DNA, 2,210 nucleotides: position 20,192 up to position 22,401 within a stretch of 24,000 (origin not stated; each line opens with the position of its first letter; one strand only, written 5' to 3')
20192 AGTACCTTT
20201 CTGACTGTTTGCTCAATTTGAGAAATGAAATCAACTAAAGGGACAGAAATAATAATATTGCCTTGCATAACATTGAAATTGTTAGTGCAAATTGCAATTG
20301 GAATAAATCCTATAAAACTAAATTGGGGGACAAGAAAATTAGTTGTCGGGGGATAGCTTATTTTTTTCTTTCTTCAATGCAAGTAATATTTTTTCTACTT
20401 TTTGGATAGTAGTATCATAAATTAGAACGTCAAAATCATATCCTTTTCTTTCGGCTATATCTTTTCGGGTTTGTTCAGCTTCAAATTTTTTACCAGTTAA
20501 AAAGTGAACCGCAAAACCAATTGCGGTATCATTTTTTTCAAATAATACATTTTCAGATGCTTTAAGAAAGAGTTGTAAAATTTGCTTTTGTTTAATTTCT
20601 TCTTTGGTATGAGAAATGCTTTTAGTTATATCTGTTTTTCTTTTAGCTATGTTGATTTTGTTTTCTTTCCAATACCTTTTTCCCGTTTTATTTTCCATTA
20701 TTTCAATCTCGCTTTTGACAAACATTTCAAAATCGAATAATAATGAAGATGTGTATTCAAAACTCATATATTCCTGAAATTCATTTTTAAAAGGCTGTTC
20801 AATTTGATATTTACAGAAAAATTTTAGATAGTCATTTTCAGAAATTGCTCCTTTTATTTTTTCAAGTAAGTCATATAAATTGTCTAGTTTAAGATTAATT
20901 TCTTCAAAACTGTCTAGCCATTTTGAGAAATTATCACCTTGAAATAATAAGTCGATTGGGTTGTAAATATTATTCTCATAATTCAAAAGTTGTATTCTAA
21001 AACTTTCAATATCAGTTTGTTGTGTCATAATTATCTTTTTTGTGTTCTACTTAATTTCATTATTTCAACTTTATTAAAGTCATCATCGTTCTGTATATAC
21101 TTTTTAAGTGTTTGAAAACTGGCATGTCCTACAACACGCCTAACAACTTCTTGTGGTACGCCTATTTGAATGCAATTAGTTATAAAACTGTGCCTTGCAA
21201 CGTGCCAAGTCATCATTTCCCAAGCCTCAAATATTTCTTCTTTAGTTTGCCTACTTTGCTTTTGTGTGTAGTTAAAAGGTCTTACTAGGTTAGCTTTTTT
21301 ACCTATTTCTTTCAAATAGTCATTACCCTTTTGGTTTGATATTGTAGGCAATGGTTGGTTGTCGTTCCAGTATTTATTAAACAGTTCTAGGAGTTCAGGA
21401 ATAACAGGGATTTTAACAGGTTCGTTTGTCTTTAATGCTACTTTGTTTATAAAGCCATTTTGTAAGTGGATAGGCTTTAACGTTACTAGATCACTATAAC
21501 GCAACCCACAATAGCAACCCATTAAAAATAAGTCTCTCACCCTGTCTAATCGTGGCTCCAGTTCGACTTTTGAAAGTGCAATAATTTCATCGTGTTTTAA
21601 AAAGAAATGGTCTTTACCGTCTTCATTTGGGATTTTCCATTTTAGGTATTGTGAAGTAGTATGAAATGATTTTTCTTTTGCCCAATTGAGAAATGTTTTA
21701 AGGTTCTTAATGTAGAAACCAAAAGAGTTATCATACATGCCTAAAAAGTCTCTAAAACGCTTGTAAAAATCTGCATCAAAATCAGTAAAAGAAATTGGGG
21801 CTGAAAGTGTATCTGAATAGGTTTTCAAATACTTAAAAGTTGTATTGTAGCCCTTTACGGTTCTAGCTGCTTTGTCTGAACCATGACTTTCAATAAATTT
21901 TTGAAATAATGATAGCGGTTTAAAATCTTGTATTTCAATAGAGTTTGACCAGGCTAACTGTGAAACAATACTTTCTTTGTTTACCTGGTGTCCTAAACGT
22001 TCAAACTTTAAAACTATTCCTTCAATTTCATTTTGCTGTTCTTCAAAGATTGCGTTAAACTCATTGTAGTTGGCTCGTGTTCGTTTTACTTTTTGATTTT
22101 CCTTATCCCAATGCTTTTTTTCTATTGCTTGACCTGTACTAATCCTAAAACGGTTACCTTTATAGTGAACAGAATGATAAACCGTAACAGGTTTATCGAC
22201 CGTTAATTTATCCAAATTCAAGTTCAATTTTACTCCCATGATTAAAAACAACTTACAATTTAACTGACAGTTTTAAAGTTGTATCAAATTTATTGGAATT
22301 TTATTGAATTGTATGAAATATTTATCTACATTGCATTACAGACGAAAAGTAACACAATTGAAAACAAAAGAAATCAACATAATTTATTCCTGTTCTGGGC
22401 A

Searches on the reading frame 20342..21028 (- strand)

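Call 8: search_protein_families(library=pfam, proteins=[window:20342-21028:-], max_evalue=0.1)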
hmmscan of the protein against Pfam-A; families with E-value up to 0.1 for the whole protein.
window:20342-21028:- (229 aa): 0 families

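Call 9: search_protein_families(library=phrogs, proteins=[window:20342-21028:-], max_evalue=0.1)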
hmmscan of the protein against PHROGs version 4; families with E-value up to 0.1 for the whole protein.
window:20342-21028:- (229 aa): 0 families

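Call 10: search_protein_families(library=padloc, proteins=[window:20342-21028:-], max_evalue=0.1)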
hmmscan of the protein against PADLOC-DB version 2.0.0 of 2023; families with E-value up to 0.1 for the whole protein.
window:20342-21028:- (229 aa): 0 families

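Call 12: search_protein_families(library=ncbifam, proteins=[window:20342-21028:-], max_evalue=1)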
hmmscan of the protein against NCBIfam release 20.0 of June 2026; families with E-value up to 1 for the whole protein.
window:20342-21028:- (229 aa): 1 family
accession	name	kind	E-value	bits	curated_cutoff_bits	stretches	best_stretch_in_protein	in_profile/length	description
NF033175.1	fuso_auto_Nterm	subfamily_domain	0.46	10.6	55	1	75-148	1-65/120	autotransporter-associated N-terminal domain-containing protein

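Call 83: search_protein_families(library=pfam, proteins=[window:20342-21028:-], max_evalue=0.01)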
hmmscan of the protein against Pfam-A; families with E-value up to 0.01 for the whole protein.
window:20342-21028:- (229 aa): 0 families

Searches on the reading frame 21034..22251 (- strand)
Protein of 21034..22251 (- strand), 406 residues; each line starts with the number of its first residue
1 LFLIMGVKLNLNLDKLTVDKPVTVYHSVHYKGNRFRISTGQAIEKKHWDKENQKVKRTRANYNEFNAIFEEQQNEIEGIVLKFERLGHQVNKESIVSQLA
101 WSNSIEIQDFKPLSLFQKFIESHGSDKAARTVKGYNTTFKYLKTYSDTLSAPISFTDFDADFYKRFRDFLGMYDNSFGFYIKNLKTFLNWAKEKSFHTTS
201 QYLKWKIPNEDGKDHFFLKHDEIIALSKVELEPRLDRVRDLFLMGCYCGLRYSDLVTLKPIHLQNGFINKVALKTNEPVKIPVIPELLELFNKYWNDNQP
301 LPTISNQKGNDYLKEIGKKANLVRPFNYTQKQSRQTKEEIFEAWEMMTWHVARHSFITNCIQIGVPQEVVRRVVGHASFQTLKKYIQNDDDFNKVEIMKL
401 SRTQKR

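Call 8: search_protein_families(library=pfam, proteins=[window:21034-22251:-], max_evalue=0.1)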
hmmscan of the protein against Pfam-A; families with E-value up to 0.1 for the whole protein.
window:21034-22251:- (406 aa): 4 families
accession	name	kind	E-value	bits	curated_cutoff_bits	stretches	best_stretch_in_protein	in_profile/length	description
PF00589.27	Phage_integrase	-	3.5e-12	46.9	27.1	1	220-390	5-170/172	Phage integrase family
PF13102.12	Phage_int_SAM_5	-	8.1e-12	45.8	22.3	1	114-207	4-98/98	Phage integrase SAM-like domain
PF17293.8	Arm-DNA-bind_5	-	1.4e-10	42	22.6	1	15-88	7-80/87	Arm DNA-binding domain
PF16752.10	TBCC_N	-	0.027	15.2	27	1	41-100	12-65/115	Tubulin-specific chaperone C N-terminal domain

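Call 9: search_protein_families(library=phrogs, proteins=[window:21034-22251:-], max_evalue=0.1)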
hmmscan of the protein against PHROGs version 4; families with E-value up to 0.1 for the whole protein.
window:21034-22251:- (406 aa): 6 families
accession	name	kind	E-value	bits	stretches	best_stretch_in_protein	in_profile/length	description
phrog_1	-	integration and excision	5.4e-27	96.3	1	113-401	167-448/611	integrase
phrog_216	-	integration and excision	5.8e-21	75.9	1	180-402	18-238/301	integrase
phrog_23271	-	unknown function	2.6e-07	31.5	1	347-396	9-53/67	-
phrog_7685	-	integration and excision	0.00014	22.5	1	297-387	129-222/240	integrase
phrog_34557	-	integration and excision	0.00051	20.8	1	310-393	93-171/183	integrase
phrog_9208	-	integration and excision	0.01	16.7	1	348-392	189-233/241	integrase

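Call 10: search_protein_families(library=padloc, proteins=[window:21034-22251:-], max_evalue=0.1)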
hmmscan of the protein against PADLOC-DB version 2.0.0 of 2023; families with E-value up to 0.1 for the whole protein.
window:21034-22251:- (406 aa): 0 families
